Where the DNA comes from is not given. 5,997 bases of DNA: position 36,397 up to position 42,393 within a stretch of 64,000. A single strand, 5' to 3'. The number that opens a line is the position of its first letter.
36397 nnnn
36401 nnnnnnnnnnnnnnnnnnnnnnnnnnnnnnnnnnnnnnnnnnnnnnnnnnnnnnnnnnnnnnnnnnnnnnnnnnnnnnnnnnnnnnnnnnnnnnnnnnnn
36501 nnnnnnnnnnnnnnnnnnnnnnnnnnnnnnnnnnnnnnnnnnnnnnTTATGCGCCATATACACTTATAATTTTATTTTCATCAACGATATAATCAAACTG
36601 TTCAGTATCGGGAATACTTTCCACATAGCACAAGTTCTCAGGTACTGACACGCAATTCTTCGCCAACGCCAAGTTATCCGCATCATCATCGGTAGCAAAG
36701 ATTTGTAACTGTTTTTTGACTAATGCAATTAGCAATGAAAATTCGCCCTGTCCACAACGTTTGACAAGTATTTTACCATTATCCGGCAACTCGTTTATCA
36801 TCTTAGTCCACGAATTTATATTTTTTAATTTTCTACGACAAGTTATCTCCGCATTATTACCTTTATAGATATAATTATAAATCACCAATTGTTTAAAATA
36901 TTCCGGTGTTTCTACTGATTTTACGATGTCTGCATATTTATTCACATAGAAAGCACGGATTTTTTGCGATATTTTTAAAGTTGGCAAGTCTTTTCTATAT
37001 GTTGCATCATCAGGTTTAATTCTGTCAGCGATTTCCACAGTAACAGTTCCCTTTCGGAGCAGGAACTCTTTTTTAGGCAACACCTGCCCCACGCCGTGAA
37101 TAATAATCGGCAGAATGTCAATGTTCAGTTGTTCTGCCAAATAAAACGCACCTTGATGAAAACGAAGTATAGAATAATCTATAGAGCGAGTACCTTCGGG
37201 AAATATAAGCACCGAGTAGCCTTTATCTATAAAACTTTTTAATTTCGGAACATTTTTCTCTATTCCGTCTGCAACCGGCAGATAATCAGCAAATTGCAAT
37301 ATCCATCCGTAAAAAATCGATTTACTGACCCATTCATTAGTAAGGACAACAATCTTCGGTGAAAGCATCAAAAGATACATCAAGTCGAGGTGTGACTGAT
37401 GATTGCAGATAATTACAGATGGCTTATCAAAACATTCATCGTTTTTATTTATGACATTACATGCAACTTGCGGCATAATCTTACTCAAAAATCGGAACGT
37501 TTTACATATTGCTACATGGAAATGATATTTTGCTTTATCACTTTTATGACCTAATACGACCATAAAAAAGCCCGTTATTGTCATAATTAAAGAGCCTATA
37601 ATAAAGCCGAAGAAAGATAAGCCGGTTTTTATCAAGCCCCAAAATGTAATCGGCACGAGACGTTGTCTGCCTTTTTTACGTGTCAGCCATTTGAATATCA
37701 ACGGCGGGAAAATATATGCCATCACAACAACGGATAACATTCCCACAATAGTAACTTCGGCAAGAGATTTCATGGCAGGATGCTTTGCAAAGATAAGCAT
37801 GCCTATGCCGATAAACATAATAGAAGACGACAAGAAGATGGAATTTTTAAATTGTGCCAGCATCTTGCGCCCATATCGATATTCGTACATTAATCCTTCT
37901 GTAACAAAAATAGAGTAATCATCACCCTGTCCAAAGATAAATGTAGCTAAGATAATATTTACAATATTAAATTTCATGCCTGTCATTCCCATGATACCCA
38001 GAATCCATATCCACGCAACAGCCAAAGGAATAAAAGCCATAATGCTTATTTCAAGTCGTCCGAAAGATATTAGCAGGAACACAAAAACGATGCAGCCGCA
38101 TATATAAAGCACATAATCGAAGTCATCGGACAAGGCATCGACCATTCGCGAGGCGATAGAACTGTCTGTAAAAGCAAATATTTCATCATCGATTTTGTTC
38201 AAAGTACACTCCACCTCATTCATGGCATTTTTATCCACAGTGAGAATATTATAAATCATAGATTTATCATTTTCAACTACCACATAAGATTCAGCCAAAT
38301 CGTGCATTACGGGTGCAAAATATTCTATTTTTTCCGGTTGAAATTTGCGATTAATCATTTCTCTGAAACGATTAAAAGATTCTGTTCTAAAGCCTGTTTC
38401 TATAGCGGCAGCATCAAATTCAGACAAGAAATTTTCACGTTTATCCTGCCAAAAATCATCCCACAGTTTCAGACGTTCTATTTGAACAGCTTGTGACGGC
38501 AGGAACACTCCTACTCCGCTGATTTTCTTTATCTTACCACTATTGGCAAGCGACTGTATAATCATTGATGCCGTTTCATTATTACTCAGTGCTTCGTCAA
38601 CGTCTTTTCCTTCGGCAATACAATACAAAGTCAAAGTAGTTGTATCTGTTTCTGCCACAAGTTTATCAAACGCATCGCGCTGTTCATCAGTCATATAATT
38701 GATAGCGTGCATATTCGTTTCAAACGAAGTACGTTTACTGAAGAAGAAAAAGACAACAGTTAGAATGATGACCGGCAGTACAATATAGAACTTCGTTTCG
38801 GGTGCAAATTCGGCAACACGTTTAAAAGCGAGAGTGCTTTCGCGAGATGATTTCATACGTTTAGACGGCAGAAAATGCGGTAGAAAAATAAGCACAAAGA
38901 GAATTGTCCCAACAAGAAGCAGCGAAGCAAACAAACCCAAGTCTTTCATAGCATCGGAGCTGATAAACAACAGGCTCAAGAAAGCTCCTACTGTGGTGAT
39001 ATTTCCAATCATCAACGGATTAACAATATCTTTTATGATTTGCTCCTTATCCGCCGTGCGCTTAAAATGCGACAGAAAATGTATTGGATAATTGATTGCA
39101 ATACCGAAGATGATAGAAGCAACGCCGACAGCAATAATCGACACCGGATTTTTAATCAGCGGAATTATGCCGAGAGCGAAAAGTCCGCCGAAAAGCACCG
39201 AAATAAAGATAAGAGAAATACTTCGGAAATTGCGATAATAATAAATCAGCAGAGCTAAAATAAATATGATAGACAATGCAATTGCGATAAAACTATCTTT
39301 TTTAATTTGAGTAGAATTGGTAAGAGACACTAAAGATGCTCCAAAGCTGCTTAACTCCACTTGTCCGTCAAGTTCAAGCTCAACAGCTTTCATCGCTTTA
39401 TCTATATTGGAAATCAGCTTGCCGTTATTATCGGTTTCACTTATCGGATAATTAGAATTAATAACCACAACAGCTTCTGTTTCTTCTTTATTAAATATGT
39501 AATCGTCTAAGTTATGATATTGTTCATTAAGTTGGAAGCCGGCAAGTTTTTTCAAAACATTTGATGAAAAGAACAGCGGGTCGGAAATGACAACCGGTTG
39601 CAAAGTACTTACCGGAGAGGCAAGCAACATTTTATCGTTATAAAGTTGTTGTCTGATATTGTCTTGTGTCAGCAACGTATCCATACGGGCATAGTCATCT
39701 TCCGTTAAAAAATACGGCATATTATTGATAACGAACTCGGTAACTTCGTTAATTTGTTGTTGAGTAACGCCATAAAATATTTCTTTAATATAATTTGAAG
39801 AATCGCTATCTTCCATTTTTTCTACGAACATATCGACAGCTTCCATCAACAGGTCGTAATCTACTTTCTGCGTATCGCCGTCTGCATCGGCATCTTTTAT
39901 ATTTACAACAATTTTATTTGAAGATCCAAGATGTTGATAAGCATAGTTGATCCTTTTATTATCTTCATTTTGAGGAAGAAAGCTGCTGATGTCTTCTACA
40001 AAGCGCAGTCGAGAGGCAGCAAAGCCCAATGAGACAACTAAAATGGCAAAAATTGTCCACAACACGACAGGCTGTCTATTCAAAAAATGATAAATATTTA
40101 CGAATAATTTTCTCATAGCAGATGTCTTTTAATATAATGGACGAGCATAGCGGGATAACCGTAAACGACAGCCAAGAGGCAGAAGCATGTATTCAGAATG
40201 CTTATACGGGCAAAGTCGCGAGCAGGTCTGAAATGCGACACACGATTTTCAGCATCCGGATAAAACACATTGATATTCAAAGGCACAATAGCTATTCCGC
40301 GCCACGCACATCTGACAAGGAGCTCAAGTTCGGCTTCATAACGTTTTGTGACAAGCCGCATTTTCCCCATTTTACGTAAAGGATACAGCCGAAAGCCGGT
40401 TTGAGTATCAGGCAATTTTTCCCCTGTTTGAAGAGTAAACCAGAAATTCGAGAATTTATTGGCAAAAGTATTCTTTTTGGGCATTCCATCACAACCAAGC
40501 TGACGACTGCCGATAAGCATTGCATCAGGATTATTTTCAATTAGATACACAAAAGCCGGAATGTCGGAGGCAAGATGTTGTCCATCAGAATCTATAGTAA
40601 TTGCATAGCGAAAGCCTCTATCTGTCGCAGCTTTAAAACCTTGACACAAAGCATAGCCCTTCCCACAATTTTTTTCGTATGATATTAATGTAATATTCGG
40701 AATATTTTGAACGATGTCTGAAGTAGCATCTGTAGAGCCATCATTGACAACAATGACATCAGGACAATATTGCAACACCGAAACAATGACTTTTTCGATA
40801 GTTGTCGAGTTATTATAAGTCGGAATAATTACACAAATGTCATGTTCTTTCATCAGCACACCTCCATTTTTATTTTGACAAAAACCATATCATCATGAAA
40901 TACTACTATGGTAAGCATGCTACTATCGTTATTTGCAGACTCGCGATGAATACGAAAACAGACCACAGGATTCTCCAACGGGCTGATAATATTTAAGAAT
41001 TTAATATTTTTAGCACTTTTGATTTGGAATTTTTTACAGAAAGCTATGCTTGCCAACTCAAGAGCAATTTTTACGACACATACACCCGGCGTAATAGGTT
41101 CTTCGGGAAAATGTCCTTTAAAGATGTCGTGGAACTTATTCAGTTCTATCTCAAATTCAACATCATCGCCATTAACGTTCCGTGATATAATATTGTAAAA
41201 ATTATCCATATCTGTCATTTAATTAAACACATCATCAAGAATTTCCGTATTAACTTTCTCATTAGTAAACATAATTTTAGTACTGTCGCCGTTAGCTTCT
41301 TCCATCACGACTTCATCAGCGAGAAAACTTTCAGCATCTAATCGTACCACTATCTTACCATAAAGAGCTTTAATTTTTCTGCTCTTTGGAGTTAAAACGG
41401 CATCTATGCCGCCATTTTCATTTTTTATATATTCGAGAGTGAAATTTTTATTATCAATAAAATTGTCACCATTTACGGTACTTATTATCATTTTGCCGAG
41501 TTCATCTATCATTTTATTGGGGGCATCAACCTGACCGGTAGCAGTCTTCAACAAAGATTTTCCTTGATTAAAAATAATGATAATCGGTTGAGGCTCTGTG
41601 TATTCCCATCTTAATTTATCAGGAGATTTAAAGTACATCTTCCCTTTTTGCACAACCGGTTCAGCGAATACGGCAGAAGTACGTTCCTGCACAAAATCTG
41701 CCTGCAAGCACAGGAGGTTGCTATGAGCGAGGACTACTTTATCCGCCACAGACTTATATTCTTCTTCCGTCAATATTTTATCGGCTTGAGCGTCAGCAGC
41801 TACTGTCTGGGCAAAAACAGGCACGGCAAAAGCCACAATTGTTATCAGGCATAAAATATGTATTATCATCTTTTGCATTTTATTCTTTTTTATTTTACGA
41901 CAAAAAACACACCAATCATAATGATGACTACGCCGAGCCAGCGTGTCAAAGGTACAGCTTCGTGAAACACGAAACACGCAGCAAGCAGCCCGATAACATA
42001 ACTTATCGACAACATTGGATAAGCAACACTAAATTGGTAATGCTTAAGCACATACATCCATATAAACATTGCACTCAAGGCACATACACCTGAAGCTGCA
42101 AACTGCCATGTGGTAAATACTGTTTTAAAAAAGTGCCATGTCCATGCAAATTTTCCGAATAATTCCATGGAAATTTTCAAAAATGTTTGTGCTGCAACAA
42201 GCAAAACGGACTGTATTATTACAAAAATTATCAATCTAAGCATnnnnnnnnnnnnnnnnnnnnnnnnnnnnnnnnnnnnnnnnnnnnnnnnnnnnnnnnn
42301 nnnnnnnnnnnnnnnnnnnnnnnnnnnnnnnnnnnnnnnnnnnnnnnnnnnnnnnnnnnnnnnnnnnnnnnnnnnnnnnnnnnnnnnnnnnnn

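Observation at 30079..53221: A 23-kb, 24-gene aryl-polyene/flexirubin-type pigment operon that starts with a TAL but has no dialkylresorcinol KAS III gene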

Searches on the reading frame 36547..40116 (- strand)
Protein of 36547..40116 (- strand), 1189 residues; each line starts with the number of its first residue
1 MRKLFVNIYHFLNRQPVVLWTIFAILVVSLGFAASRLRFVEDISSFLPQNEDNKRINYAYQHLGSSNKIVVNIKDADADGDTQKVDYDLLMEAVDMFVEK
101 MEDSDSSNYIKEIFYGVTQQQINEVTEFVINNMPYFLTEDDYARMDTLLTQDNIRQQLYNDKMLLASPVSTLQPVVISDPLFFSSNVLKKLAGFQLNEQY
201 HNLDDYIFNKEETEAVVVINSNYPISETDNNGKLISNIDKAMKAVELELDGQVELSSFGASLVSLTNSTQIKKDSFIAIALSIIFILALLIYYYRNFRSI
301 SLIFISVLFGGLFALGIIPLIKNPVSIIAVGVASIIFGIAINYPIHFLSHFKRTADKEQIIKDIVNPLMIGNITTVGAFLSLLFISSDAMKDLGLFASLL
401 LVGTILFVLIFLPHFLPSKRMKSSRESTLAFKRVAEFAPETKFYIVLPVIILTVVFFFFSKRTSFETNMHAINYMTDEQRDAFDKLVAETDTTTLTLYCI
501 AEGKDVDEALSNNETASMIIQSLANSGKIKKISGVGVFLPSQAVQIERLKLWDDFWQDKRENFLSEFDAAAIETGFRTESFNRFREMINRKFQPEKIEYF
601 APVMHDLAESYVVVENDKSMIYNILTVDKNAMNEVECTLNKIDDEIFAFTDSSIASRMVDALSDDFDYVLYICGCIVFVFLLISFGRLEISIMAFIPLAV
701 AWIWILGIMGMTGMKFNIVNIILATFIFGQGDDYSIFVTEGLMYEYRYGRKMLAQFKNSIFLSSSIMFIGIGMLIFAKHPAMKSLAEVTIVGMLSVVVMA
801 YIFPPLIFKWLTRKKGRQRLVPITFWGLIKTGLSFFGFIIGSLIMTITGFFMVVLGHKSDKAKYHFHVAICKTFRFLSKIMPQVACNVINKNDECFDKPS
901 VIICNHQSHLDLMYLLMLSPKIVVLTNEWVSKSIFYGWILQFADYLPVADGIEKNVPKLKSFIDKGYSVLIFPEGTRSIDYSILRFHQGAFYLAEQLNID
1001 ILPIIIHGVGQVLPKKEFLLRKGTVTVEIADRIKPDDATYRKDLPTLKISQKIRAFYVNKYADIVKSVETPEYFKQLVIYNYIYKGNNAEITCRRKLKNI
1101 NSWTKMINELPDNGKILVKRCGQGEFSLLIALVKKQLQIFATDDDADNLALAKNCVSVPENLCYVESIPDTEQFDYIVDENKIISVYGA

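Call 5: search_protein_families(library=pfam, proteins=[window:36547-40116:-], max_evalue=0.01)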
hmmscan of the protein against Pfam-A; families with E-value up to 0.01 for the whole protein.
window:36547-40116:- (1189 aa): 2 families
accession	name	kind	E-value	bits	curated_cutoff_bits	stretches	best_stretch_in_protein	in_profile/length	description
PF01553.26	Acyltransferase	-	1.7e-17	63.9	23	1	897-1006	13-131/132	Acyltransferase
PF03176.21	MMPL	-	3.9e-09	36.3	20.5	2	234-415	106-298/333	MMPL family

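Call 33: search_protein_families(library=ncbifam, proteins=[window:36547-40116:-], max_evalue=0.00001)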
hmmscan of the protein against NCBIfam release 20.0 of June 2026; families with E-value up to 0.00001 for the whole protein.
window:36547-40116:- (1189 aa): 10 families
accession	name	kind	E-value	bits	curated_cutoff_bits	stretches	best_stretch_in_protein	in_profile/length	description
TIGR00921.1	2A067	subfamily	6.3e-28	97.2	351.9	2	208-419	130-346/733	hydrophobe/amphiphile efflux-3 (HAE3) family transporter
TIGR03480.1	HpnN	hypoth_equivalog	3.8e-27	94.7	751.85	2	12-554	9-549/862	hopanoid biosynthesis associated RND transporter like protein HpnN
TIGR00530.1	AGP_acyltrn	subfamily_domain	1.7e-17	63.4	102.95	1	888-1006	4-129/130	1-acylglycerol-3-phosphate O-acyltransferase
NF045600.2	BstA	equivalog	2.3e-15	55.6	1400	2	265-418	277-441/903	sterol transporter cytoplasmic membrane protein BstA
NF005959.0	PRK08043.1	equivalog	3.1e-11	42.3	886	1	874-1009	3-140/719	bifunctional acyl-ACP--phospholipid O-acyltransferase/long-chain-fatty-acid--ACP ligase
TIGR00833.1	actII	subfamily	2.4e-10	39.4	874.7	1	267-416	167-329/910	MMPL family RND transporter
NF005291.0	PRK06814.1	equivalog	8.9e-10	37.1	1349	1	868-1010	425-567/1140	acyl-[ACP]--phospholipid O-acyltransferase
NF006386.0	PRK08633.1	equivalog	3.3e-09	35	1221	1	897-1009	440-554/1147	acyl-[ACP]--phospholipid O-acyltransferase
NF052374.1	HopndTporHpnN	equivalog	1.8e-07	29.7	1100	0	677-807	725-853/858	hopanoid transporter HpnN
NF011593.0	PRK15018.1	equivalog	3.7e-06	26.9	501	1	900-1069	67-237/245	1-acylglycerol-3-phosphate O-acyltransferase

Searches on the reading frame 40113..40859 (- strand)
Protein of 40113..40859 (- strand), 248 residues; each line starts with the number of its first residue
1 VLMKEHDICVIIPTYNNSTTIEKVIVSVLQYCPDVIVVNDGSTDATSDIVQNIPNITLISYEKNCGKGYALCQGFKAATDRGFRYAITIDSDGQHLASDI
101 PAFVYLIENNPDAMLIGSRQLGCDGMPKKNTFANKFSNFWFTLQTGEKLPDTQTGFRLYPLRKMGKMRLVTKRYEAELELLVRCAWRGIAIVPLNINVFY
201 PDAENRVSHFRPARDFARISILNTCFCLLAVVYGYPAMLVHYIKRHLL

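Call 5: search_protein_families(library=pfam, proteins=[window:40113-40859:-], max_evalue=0.01)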
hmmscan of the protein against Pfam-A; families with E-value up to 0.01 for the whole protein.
window:40113-40859:- (248 aa): 4 families
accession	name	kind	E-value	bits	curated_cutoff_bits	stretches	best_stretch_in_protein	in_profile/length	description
PF00535.33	Glycos_transf_2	-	2.5e-24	86.6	23.3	1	9-151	1-151/168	Glycosyl transferase family 2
PF10111.15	Glyco_tranf_2_2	-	1.3e-05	25.3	27.3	1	10-88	2-82/276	Glycosyltransferase like family 2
PF13641.12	Glyco_tranf_2_3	-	0.00025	21.6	27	1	7-92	2-96/230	Glycosyltransferase like family 2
PF13704.12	Glyco_tranf_2_4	-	0.006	17.5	27.5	1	29-92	15-81/98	Glycosyl transferase family 2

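Call 9: search_protein_families(library=ncbifam, proteins=[window:40113-40859:-], max_evalue=0.001)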
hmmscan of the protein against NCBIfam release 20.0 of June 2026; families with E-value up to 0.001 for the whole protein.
window:40113-40859:- (248 aa): 18 families
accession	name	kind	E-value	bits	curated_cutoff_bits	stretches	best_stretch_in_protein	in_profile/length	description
TIGR04182.1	glyco_TIGR04182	equivalog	1.7e-22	80.2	325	1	7-220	1-211/293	S-layer glycoprotein N-glycosyltransferase AglJ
NF058614.1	PPMAGASynPpgS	equivalog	6.2e-19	68.3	370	1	7-122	1-116/226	polyprenyl-phospho-N-acetylgalactosaminyl synthase PpgS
NF041391.1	DPhHxTase_Halo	equivalog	4.9e-16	58.4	375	1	14-217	3-202/213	dolichyl-phosphate hexose transferase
TIGR03937.1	PgaC_IcaA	equivalog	2.4e-12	46.5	422.3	1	5-108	44-148/407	poly-beta-1,6-N-acetyl-D-glucosamine synthase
NF047683.1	TeichurnBiosyTuaG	equivalog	1.9e-08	34.3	400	1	1-104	1-108/252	teichuronic acid biosynthesis protein TuaG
NF047588.1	GlcsyltransPgfSStrep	equivalog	2.4e-08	33.6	500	1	8-161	3-161/308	glycosyltransferase PgfS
TIGR04283.1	glyco_like_mftF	equivalog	8.5e-08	32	182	1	8-79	1-72/221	TIGR04283 family arsenosugar biosynthesis glycosyltransferase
TIGR03111.1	glyc2_xrt_Gpos1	hypoth_equivalog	1.6e-07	30.5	363.95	1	6-114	49-163/439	TIGR03111 family XrtG-associated glycosyltransferase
TIGR03965.1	mycofact_glyco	equivalog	1.8e-07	30.4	280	1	5-81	73-156/467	mycofactocin biosynthesis glycosyltransferase MftF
TIGR03469.1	HpnB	hypoth_equivalog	2.4e-07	30.1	379.25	1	7-124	45-177/386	hopene-associated glycosyltransferase HpnB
NF007986.1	PRK10714.1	equivalog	4.1e-07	29.3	529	1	6-160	6-165/316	undecaprenyl-phosphate 4-deoxy-4-formamido-L-arabinose transferase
NF041865.1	EpsU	equivalog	4.2e-07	29.3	700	1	8-114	41-154/394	exopolysaccharide biosynthesis GT2 family glycosyltransferase EpsU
NF007482.0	PRK10073.1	equivalog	5.1e-07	29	423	1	4-81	4-87/334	glycosyltransferase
TIGR01556.1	rhamnosyltran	subfamily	4.1e-06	26.2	200.55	1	19-120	8-112/281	rhamnosyltransferase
NF041875.1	EPS_EpsD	equivalog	5e-06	26.1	370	1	9-92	2-89/325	exopolysaccharide biosynthesis glycosyltransferase EpsD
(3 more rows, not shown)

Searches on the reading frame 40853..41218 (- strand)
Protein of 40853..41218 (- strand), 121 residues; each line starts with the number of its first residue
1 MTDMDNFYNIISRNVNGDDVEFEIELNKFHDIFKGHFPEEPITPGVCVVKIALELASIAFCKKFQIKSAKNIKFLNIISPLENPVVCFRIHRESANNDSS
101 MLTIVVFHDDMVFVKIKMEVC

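Call 5: search_protein_families(library=pfam, proteins=[window:40853-41218:-], max_evalue=0.01)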
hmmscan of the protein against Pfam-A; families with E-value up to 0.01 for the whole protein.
window:40853-41218:- (121 aa): 2 families
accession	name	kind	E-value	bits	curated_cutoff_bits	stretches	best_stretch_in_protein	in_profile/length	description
PF07977.19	FabA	-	0.00023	21.2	23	1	24-71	33-78/138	FabA-like domain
PF22818.2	ApeI-like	-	0.001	19.8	28.5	1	21-78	17-74/119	ApeI dehydratase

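Call 8: search_protein_families(library=ncbifam, proteins=[window:40853-41218:-], max_evalue=0.001)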
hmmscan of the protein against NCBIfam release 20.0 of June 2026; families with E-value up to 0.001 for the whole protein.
window:40853-41218:- (121 aa): 3 families
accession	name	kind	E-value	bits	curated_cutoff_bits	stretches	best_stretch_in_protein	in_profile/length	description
TIGR01750.1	fabZ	equivalog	2.7e-06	27.3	155.15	1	31-74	42-86/141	3-hydroxyacyl-ACP dehydratase FabZ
NF000582.1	PRK00006.1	equivalog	6.4e-06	26.2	113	1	31-72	41-81/137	3-hydroxyacyl-ACP dehydratase FabZ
NF009667.0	PRK13188.1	equivalog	7.4e-05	21.6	465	1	31-77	361-407/464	bifunctional UDP-3-O-[3-hydroxymyristoyl] N-acetylglucosamine deacetylase/3-hydroxyacyl-ACP dehydratase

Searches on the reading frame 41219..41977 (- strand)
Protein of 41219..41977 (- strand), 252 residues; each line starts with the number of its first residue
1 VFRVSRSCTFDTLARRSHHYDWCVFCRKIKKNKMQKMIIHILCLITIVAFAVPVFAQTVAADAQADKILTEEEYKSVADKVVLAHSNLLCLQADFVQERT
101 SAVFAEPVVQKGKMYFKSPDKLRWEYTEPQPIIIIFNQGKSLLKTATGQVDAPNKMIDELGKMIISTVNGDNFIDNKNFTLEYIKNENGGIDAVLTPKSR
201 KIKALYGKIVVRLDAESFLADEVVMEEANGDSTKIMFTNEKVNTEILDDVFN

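Call 5: search_protein_families(library=pfam, proteins=[window:41219-41977:-], max_evalue=0.01)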
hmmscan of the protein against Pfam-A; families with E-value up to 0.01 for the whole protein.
window:41219-41977:- (252 aa): 1 family
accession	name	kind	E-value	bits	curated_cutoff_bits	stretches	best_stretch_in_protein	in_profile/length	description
PF03548.22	LolA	-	1.8e-20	73.8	23.6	1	90-252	5-163/165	Outer membrane lipoprotein carrier protein LolA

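Call 9: search_protein_families(library=ncbifam, proteins=[window:41219-41977:-], max_evalue=0.001)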
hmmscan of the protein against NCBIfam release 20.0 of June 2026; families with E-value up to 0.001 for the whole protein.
window:41219-41977:- (252 aa): 5 families
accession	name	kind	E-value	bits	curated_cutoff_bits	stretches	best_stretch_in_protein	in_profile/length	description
NF053544.1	LolA2_flexi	equivalog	3.7e-43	147.3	125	1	58-252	13-207/208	flexirubin biosynthesis/transport protein LolA2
TIGR00547.2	lolA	equivalog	1.6e-14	53.8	112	1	87-251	30-189/202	outer membrane lipoprotein periplasmic chaperone LolA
NF000663.1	PRK00031.2-1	exception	2.1e-07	30.6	120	1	84-139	16-69/168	LolA-like outer membrane lipoprotein chaperone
NF000661.0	PRK00031.1-3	equivalog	1.5e-06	27.7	255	1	47-251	18-212/225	outer membrane lipoprotein chaperone LolA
NF000666.0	PRK00031.2-4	equivalog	0.0002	21.2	157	0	84-142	17-73/170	outer membrane lipoprotein chaperone LolA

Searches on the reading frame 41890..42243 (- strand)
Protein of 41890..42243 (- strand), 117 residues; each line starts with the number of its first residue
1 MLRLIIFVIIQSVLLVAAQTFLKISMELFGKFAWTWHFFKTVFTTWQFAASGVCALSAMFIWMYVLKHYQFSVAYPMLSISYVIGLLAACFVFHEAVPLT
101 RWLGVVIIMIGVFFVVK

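Call 5: search_protein_families(library=pfam, proteins=[window:41890-42243:-], max_evalue=0.01)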
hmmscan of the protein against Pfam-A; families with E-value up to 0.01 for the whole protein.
window:41890-42243:- (117 aa): 2 families
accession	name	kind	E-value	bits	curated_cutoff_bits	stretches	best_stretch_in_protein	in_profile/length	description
PF10639.15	TMEM234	-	6.3e-05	23.5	30.1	1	35-115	31-112/113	Putative transmembrane family 234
PF00892.27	EamA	-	7.9e-05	23.4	28.2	1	34-116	62-134/135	EamA-like transporter family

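Call 9: search_protein_families(library=ncbifam, proteins=[window:41890-42243:-], max_evalue=0.001)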
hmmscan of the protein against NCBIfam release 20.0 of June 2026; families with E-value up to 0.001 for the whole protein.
window:41890-42243:- (117 aa): 3 families
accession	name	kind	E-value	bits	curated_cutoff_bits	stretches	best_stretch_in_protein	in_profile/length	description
NF002816.2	PRK02971.1-2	equivalog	3.1e-13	50.2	99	1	10-115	4-116/120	4-amino-4-deoxy-L-arabinose-phosphoundecaprenol flippase subunit ArnF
NF011625.2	PRK15051.1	equivalog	1.8e-12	47.4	92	1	49-113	41-105/111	4-amino-4-deoxy-L-arabinose-phosphoundecaprenol flippase subunit ArnE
TIGR03340.1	phn_DUF6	hypoth_equivalog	0.0002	21.1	288.15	1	37-113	203-279/281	phosphonate utilization associated putative membrane protein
